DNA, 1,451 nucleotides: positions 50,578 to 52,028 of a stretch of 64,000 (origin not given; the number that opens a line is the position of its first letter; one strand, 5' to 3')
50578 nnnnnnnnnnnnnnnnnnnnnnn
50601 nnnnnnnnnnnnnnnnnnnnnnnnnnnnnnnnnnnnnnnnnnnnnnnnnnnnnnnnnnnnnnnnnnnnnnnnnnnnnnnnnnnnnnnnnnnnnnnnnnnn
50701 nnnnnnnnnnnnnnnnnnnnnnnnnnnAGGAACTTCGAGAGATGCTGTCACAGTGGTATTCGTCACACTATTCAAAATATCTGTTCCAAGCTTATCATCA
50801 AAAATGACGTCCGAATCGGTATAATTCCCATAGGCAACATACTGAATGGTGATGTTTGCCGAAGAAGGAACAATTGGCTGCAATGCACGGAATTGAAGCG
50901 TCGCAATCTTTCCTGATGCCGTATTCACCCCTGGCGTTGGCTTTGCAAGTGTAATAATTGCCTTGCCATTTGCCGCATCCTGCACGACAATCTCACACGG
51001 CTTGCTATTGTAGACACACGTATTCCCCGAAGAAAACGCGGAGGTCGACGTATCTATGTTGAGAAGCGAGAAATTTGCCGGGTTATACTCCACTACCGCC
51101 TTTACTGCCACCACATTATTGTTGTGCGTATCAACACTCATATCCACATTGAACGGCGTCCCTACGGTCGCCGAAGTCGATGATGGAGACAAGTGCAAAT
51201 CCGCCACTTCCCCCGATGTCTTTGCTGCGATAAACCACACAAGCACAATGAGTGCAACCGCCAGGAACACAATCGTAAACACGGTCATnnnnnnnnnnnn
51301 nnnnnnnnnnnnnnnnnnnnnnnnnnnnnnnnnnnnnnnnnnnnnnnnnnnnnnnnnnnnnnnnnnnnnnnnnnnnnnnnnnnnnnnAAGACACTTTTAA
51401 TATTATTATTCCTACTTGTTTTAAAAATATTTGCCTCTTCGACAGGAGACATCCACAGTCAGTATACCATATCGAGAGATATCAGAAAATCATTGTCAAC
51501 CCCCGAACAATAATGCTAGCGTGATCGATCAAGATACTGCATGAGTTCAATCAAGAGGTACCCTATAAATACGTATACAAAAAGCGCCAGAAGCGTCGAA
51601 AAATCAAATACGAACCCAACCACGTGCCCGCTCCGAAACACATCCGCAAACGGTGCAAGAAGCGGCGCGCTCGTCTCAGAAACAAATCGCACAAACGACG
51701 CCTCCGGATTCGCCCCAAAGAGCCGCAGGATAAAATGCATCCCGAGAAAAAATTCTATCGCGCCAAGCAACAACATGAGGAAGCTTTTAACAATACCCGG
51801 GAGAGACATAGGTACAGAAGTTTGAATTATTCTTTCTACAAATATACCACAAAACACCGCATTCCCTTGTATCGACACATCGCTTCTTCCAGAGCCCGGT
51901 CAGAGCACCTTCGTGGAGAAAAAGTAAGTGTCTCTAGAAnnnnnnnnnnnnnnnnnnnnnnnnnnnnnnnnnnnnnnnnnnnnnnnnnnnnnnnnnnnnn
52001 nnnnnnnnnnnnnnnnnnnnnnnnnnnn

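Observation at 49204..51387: Cohesin-like + 5x Fn3 + dockerin-like surface protein with near-identical DNA repeats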

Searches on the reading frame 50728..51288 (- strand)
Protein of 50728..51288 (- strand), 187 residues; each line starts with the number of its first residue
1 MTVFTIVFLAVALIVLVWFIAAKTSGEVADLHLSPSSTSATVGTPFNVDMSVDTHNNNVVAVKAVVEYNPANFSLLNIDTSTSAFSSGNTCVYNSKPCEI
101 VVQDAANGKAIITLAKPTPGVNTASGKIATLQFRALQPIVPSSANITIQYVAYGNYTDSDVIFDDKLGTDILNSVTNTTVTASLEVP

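Call 11: search_protein_families(library=pfam, proteins=[window:50737-51225:-], max_evalue=10)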
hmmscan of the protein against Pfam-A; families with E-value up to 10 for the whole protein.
seq(163 aa): 1 family
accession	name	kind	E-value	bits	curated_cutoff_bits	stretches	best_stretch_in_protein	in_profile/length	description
PF17736.7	Ig_C17orf99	-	0.072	13.6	26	1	34-61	39-66/95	C17orf99 Ig domain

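Call 12: find_homologous_proteins(query=window:50728-51288:-, max_evalue=0.001)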
Query seq(187 aa) (187 aa): 1 proteins with E <= 0.001 among 461 candidates.
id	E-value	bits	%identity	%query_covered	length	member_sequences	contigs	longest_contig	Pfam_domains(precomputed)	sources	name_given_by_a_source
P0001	2.7e-37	146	91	43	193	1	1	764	PF00041.28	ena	-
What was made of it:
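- Tried and rejected: The word-index homologue search with the N-terminal domain gave one fragment (call 12).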

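Call 22: search_protein_representatives(protein=window:50734-51222:-)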
Query: 163 residues. Proteins with E-value up to 0.001 (for the whole library): 251; up to 1e-10: 145; up to 1e-30: 37. The best 150 are listed.
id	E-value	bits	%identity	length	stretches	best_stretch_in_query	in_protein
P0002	5.2e-58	211.4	43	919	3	3-155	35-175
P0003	7.4e-47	175.2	57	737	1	1-159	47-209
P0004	1.5e-45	171.0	56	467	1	1-161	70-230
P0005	3.1e-45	169.9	56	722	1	1-162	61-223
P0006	1.9e-44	167.4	57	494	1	4-160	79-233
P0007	2.1e-43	164.0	54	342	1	2-162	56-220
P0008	8.3e-43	162.1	51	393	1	3-162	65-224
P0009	1.8e-42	161.0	54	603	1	1-162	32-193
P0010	2.0e-42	160.8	55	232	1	2-160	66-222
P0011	4.2e-42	159.8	54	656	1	8-160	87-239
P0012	1.1e-38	148.7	56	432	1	22-159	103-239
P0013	1.4e-37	145.2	49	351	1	7-156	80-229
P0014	3.2e-37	144.0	51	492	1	6-153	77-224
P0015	7.0e-37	142.9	50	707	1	4-159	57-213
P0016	1.6e-36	141.7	52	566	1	3-158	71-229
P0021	6.9e-36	139.6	43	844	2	7-156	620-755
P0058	5.0e-25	104.4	42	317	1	5-154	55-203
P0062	2.6e-24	102.1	45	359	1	7-160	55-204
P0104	4.9e-15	72.0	40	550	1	8-161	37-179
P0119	7.2e-14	68.2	41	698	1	7-159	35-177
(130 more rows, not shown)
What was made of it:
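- Tried and rejected: The exhaustive representative search (call 22) supplied the family instead.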

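Call 31: search_solved_structures(query=A2, max_evalue=1, show_alignments=1)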
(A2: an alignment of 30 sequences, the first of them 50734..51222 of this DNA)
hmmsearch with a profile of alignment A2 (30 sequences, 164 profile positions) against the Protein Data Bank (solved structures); distinct sequences matched with E-value up to 1: 14.
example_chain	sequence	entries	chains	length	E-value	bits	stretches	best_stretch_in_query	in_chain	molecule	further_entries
6kg8_A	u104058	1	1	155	0.00038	23.2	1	5-161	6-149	Probably cellulosomal scaffolding protein, secreted cellulose-binding and cohesin domain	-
2bm3_A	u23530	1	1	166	0.00084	22.1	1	5-120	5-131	SCAFFOLDING DOCKERIN BINDING PROTEIN A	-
5m0y_A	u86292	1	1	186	0.0011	21.7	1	6-120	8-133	Cellulosome anchoring protein cohesin region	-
2b59_A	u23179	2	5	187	0.0014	21.4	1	7-120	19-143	COG1196: Chromosome segregation ATPases | Scaffolding dockerin binding protein A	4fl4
3kcp_B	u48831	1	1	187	0.0014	21.4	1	7-120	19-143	Cellulosome anchoring protein, cohesin region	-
6kgc_A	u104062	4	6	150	0.0016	21.2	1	8-161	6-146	Probably cellulosomal scaffolding protein, secreted cellulose-binding and cohesin domain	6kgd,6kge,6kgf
5g5d_A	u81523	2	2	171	0.061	16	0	97-136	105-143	CELLULOSOME ANCHORING PROTEIN COHESIN REGION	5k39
5m2o_A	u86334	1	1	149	0.2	14.4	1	6-67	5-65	Putative cellulosomal scaffoldin protein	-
2jh2_A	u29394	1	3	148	0.25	14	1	15-70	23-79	O-GLCNACASE NAGJ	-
5aoz_A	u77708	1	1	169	0.26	14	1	6-66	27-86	PUTATIVE CELLULOSOMAL SCAFFOLDIN PROTEIN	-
7urp_A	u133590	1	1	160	0.26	14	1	15-59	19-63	Ribonucleases G and E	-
2ozn_A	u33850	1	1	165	0.33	13.7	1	15-70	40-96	O-GlcNAcase nagJ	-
2o4e_A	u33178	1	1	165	0.33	13.6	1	15-70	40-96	O-GlcNAcase nagJ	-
2w1n_A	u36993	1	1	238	0.66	12.7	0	15-69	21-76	O-GLCNACASE NAGJ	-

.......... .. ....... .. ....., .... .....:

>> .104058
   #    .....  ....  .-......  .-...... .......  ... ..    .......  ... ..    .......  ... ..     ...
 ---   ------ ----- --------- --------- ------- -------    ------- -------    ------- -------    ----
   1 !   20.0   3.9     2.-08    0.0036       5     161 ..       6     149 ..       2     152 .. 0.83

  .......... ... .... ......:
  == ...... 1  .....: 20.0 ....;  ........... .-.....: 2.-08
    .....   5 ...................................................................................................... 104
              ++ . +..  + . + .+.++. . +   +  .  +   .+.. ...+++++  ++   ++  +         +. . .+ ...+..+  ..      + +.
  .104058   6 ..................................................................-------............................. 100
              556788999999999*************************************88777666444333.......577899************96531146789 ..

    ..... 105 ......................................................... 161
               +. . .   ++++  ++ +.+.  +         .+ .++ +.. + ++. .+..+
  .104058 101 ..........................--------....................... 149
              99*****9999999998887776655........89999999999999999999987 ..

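Call 34: find_related_loci(query=window:50734-51222:-, collection=genome_contigs, flank=4000)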
Query window:50734-51222:- (163 aa) in genome_contigs; peptide patterns used: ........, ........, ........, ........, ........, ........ (x = any residue, [..] = any of these).
187 stretches matched a pattern; 6 encode a relative of the query (tblastn E <= 1e-3); 6 distinct loci.
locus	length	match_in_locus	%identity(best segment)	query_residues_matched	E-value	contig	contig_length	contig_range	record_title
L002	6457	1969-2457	95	1-163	6e-105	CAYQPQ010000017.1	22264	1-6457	MAG TPA_asm: uncultured Bdellovibrionales bacterium isolate SRP278252_co1_435 genome assembly, contig: NODE_3842_length_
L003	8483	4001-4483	86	1-163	2e-87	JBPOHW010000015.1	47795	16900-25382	MAG: Candidatus Moraniibacteriota bacterium isolate MAG_322 c_000000394496, whole genome shotgun sequence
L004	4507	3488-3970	85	1-163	6e-86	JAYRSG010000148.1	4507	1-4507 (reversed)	MAG: Candidatus Moraniibacteriota bacterium isolate XM1_ASGE3bin.7 k141_907954, whole genome shotgun sequence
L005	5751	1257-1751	48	1-159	1e-45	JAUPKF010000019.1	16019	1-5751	MAG: Patescibacteria group bacterium isolate erpe_2018_pw_0hr_WHONDRS-PP48-000085_A_bin.1 scaffold_403, whole genome sho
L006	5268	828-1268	52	7-153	8e-34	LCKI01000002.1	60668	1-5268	MAG: Parcubacteria group bacterium GW2011_GWC1_45_14 UW95_C0002, whole genome shotgun sequence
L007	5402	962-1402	50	7-153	5e-32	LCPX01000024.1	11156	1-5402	MAG: Candidatus Moranbacteria bacterium GW2011_GWE1_49_15 UY41_C0024, whole genome shotgun sequence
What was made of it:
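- Tried and rejected: The single-domain query worked (call 34).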

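Call 40: predict_structure(alignment_id=A2)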
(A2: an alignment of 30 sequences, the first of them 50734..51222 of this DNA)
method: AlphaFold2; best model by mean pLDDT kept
length: 163 residues; sequences in the alignment: 30
mean_pLDDT: 95.9   pTM: 0.90
mean pLDDT of the five models: 95.9, 95.4, 95.3, 95.2, 95.0
residues with pLDDT >= 90: 149; 70-90: 12; 50-70: 2; < 50: 0
segments of 3 or more residues with pLDDT < 50: none
pLDDT, mean of each block of 10 residues (from residue 1): 85 98 99 98 99 97 92 89 98 97 98 98 98 95 97 98 96
secondary structure, 60 per line:
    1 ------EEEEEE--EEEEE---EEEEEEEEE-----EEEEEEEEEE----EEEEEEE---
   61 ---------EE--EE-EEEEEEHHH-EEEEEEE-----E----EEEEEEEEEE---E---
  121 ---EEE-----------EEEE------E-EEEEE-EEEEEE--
elements in order: E7-12 E15-19 E23-31 E37-46 E51-57 E77-82 E87-93 E104-113 E124-126 E138-141 E150-154 E156-161
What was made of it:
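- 50734..51222 (-): Divergent cohesin module (residues 56-218). It has a Cys124-Cys131 loop and the conserved motifs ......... and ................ The AF2 model has pLDDT 95.9 (call 40).
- On Cohesin (Pfam PF00963): The AF2 model has pLDDT 95.9 and pTM 0.90 and is all-beta (call 40).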

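Call 42: fold_search(model_id=the predicted structure, library=pdb)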
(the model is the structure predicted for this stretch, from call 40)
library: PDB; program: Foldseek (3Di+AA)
matches with E <= 10: 2000; with E <= 0.001: 32
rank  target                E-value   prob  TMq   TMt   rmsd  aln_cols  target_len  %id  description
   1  6kgf_C                3.1e-09  1.00  0.71  0.77   3.5       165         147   18  Crystal structure of CaDoc0917(R16D)-CaCohA2 complex at pH 8.2 (released 2020-07-08)
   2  6kgc_A                2.5e-08  1.00  0.66  0.73   4.5       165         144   18  Crystal structure of CaDoc0917(R49D)-CaCohA2 complex at pH 5.4 (released 2020-07-08)
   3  6kgd_A                2.5e-08  1.00  0.63  0.69   4.9       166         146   18  Crystal structure of CaDoc0917(R49D)-CaCohA2 complex at pH 8.0 (released 2020-07-08)
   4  2y3n_A                2.9e-08  1.00  0.69  0.65   4.8       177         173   12  Type II cohesin-dockerin domain from Bacteroides cellolosolvens (released 2012-01-11)
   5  6kge_A                6.0e-08  1.00  0.69  0.78   3.3       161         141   19  Crystal structure of CaDoc0917(R16D)-CaCohA2 complex at pH 5.5 (released 2020-07-08)
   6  6kgf_A                6.7e-08  1.00  0.68  0.76   3.5       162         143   19  Crystal structure of CaDoc0917(R16D)-CaCohA2 complex at pH 8.2 (released 2020-07-08)
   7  6kg8_MODEL_1_A        7.4e-08  1.00  0.68  0.71   3.5       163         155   19  Solution structure of CaCohA2 from Clostridium acetobutylicum (released 2020-07-08)
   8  5k39_A                7.9e-08  1.00  0.60  0.59   6.8       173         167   15  THE TYPE II COHESIN DOCKERIN COMPLEX FROM CLOSTRIDIUM THERMOCELLUM (released 2017-03-29)
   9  4dh2_A                2.1e-07  1.00  0.70  0.72   4.2       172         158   12  Crystal structure of Coh-OlpC(Cthe_0452)-Doc435(Cthe_0435) complex: A novel type I Cohesin-Dockerin complex from Clost (released 2012-11-28)
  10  1g1k_A                4.6e-07  1.00  0.65  0.72   4.2       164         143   13  COHESIN MODULE FROM THE CELLULOSOME OF CLOSTRIDIUM CELLULOLYTICUM (released 2000-11-22)
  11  3ghp_A                4.8e-07  1.00  0.55  0.49   6.0       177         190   15  Structure of the second type II cohesin module from the adaptor ScaA scaffoldin of Acetivibrio cellulolyticus (includi (released 2009-06-23)
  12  4dh2_C                6.0e-07  1.00  0.69  0.72   3.8       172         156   12  Crystal structure of Coh-OlpC(Cthe_0452)-Doc435(Cthe_0435) complex: A novel type I Cohesin-Dockerin complex from Clost (released 2012-11-28)
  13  2vn5_C                6.7e-07  1.00  0.64  0.69   4.7       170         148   14  The Clostridium cellulolyticum dockerin displays a dual binding mode for its cohesin partner (released 2008-05-20)
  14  4uyp_A                8.8e-07  1.00  0.65  0.72   4.6       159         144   15  High resolution structure of the third cohesin ScaC in complex with the ScaB dockerin with a mutation in the N-termina (released 2015-04-15)
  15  1qzn                  1.2e-06  1.00  0.59  0.56   6.5       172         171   14  Crystal Structure Analysis of a type II cohesin domain from the cellulosome of Acetivibrio cellulolyticus (released 2004-09-21)
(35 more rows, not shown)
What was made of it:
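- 50734..51222 (-): The top 24 Foldseek PDB hits are all cohesins, with TM up to 0.78 (call 42).
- On Cohesin (Pfam PF00963): The 24 best Foldseek PDB hits are all cohesins, at E 3e-9 to 2e-4 and TM up to 0.78 (call 42).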

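Call 72: search_protein_families(library=ncbifam, proteins=[window:50734-51222:-], max_evalue=0.01)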
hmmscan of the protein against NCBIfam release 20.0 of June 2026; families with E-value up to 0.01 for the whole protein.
window:50734-51222:- (163 aa): 0 families

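Call 78: find_homologous_proteins(query=A2, max_evalue=0.00001)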
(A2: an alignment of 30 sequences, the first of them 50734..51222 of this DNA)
Query A2 (30 sequences) (163 aa, profile of the alignment): 7 proteins with E <= 0.00001 among 1222 candidates.
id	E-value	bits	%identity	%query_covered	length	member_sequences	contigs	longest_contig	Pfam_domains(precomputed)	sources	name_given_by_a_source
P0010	1.4e-57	212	55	96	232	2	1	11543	PF00963.25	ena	-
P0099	7.6e-46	174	34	79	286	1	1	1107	-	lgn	-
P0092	2.0e-40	156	39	95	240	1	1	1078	PF00963.25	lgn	-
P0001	2.8e-24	103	91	48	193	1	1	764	PF00041.28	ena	-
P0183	2.8e-21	94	33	89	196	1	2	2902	-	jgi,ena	-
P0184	2.4e-16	78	56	39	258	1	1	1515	-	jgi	jgi:hypothetical protein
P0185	2.3e-6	45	28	66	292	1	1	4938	PF17957.8,PF00963.25,PF19077.7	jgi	jgi:hypothetical protein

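Call 79: list_cluster_members(proteins=[P0002, P0004, P0006, P0011, P0015, P0021, P0058, P0062, P0104, P0119])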
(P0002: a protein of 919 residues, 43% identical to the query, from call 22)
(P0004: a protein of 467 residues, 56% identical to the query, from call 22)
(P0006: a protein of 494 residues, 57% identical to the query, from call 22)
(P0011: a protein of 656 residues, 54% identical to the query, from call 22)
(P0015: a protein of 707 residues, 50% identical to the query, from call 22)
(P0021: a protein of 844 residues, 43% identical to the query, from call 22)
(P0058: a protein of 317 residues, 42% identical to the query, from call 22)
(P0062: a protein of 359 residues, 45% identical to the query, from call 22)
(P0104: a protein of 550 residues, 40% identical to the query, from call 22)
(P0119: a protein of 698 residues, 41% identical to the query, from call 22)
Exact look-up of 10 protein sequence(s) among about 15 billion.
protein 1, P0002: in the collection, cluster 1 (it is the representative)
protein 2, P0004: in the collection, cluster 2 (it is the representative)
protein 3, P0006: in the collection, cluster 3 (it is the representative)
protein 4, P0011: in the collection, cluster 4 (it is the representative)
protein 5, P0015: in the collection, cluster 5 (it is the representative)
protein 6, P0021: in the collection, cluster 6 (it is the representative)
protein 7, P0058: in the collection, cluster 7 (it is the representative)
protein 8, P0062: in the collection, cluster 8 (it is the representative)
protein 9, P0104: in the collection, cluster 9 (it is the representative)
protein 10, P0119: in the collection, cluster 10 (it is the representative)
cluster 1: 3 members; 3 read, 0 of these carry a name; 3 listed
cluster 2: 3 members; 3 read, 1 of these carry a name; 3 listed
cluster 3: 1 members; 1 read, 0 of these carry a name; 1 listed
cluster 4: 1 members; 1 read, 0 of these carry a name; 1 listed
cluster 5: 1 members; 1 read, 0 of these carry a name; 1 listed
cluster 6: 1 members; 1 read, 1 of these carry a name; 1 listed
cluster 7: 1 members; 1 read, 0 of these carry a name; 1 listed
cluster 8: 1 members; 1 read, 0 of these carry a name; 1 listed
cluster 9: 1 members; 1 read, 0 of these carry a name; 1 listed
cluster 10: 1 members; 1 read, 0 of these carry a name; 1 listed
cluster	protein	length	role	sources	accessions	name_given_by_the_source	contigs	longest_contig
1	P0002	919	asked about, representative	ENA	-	-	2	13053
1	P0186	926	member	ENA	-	-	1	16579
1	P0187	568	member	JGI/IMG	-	-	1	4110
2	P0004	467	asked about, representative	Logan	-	-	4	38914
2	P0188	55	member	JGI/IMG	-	hypothetical protein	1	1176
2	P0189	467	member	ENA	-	-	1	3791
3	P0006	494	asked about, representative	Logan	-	-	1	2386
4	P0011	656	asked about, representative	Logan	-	-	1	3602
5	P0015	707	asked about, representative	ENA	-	-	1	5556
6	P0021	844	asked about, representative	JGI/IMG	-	parallel beta-helix repeat protein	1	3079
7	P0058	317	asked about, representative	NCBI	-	-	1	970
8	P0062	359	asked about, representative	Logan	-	-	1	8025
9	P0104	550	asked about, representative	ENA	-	-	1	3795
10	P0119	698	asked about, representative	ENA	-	-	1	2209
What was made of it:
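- Tried and rejected: A cluster look-up of ten representatives gave almost no names or taxa (call 79).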

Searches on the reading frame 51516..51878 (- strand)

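Call 19: search_protein_families(library=pfam, proteins=[window:51516-51878:-], max_evalue=0.001)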
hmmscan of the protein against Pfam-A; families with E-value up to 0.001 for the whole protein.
window:51516-51878:- (120 aa): 1 family
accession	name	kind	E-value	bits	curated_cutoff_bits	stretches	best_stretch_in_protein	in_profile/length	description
PF02325.22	YGGT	-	7.5e-08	33.1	27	1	36-108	2-69/70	YGGT family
